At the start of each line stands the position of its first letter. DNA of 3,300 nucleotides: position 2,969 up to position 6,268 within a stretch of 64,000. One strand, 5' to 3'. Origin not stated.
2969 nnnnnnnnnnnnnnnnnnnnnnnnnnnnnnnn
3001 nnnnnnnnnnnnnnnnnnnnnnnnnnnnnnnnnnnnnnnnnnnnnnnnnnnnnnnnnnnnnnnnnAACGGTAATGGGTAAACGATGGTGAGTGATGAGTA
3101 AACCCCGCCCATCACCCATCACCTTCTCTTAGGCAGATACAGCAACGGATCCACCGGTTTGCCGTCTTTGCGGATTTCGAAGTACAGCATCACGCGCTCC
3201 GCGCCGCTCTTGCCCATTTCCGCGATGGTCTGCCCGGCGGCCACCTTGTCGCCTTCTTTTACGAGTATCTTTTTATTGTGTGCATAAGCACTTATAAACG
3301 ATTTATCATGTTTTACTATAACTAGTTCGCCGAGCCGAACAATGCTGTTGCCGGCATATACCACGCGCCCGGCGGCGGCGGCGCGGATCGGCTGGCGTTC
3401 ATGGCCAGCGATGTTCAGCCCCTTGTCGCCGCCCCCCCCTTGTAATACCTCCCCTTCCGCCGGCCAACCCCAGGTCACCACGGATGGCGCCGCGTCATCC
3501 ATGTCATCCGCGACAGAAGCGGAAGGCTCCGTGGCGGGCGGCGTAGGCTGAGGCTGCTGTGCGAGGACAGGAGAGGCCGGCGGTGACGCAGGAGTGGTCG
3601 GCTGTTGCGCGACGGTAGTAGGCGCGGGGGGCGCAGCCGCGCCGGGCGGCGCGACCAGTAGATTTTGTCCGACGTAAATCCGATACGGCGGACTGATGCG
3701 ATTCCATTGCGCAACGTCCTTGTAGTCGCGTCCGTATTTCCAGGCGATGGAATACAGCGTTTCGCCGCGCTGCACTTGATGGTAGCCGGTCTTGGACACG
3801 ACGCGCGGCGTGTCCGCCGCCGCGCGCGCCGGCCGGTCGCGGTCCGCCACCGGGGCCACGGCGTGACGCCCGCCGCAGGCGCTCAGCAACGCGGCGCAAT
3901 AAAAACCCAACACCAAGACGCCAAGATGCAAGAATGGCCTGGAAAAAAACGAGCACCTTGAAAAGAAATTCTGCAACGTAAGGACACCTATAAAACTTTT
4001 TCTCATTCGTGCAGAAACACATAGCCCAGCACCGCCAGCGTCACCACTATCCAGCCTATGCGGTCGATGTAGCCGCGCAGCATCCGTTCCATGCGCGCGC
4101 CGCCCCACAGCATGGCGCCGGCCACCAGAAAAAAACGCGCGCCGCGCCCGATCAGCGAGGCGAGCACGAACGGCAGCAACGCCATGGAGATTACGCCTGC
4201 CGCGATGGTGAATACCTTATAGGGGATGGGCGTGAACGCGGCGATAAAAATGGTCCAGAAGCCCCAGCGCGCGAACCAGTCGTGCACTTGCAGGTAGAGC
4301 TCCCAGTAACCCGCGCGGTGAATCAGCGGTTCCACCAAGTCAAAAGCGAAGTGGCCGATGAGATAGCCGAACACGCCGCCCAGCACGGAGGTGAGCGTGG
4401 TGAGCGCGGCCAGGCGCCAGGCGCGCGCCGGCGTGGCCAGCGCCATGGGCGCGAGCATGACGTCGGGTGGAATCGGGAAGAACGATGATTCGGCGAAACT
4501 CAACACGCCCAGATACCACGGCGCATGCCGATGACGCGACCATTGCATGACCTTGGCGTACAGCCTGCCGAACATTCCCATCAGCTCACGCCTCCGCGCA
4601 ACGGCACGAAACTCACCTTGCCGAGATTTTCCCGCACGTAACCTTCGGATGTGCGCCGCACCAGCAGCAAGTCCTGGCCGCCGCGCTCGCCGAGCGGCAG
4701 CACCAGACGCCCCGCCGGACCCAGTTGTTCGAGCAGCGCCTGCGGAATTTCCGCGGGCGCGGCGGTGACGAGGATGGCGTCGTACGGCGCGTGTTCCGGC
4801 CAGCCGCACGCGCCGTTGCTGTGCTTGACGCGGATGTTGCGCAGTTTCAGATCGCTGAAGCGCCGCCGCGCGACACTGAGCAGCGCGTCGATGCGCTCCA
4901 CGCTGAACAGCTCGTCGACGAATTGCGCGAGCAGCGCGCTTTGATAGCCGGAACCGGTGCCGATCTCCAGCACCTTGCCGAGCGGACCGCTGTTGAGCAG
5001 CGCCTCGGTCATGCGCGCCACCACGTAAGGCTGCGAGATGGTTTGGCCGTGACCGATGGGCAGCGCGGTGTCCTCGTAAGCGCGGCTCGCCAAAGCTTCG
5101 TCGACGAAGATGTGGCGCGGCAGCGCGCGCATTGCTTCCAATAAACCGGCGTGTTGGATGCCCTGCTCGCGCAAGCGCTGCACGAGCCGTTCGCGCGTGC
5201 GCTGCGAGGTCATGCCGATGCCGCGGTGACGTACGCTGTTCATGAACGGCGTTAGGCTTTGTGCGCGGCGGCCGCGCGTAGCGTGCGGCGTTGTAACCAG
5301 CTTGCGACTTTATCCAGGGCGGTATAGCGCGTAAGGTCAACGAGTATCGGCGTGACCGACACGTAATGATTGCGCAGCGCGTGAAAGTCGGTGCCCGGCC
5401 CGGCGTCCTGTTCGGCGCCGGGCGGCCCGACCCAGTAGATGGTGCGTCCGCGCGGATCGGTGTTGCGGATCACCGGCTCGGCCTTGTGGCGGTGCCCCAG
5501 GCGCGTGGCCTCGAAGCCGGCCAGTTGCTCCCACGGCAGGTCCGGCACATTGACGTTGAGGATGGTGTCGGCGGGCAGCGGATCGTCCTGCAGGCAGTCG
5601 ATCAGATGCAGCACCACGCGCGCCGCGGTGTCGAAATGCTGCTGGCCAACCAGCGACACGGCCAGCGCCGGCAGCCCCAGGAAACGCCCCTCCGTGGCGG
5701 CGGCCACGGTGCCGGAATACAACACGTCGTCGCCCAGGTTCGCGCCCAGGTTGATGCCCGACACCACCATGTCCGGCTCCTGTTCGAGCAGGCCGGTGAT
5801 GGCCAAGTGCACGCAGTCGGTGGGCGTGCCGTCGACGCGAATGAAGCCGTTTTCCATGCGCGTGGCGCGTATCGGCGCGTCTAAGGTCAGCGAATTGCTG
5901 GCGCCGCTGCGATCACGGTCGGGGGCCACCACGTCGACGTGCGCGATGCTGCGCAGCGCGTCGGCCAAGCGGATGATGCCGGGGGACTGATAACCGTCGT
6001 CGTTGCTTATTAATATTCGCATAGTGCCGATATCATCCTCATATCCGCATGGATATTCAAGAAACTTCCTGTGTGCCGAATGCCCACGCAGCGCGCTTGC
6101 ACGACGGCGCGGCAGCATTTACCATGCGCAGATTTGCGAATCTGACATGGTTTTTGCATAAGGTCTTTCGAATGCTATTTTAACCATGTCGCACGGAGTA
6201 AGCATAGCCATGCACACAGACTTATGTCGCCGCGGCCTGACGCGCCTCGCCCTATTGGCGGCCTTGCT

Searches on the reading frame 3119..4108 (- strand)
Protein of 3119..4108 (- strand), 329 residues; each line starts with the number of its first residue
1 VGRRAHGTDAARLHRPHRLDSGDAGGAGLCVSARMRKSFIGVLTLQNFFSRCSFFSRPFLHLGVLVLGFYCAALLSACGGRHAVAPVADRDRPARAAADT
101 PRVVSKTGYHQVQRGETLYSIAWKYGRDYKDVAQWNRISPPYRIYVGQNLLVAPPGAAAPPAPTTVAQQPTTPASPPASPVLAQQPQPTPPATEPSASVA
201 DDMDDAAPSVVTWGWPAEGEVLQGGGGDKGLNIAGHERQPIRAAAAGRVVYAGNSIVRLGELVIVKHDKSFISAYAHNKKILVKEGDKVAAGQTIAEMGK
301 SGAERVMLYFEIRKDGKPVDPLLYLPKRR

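Call 51: search_protein_families(library=pfam, proteins=[window:3119-4108:-], max_evalue=0.00001)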
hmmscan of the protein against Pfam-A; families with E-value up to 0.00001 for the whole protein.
window:3119-4108:- (329 aa): 2 families
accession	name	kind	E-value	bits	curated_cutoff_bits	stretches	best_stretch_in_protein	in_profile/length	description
PF01551.29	Peptidase_M23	-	3.8e-28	98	28.7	1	228-321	3-96/96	Peptidase family M23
PF01476.26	LysM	-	8.2e-13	48.5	20.9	1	110-152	1-42/43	LysM domain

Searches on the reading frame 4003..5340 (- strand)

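Call 51: search_protein_families(library=pfam, proteins=[window:4003-5340:-], max_evalue=0.00001)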
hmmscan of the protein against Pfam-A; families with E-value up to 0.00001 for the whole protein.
window:4003-5340:- (445 aa): 1 family
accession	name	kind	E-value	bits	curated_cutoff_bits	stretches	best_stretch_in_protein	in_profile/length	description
PF09335.16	VTT_dom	-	1e-11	45.8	33.9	1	291-409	2-120/123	VTT domain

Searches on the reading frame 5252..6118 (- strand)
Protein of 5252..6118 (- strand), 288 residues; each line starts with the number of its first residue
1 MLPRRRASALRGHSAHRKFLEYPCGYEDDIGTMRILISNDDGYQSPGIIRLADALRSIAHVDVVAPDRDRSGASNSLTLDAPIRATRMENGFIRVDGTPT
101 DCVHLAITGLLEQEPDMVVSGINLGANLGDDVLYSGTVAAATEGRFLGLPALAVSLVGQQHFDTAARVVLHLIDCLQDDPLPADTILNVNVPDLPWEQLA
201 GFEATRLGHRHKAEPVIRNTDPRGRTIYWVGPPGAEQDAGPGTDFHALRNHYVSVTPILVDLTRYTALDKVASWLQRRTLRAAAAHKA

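Call 51: search_protein_families(library=pfam, proteins=[window:5252-6118:-], max_evalue=0.00001)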
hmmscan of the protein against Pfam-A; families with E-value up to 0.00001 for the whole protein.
window:5252-6118:- (288 aa): 1 family
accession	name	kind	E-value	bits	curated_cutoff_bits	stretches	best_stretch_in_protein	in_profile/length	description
PF01975.23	SurE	-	2.2e-60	204.1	22.1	1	35-213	1-188/189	Survival protein SurE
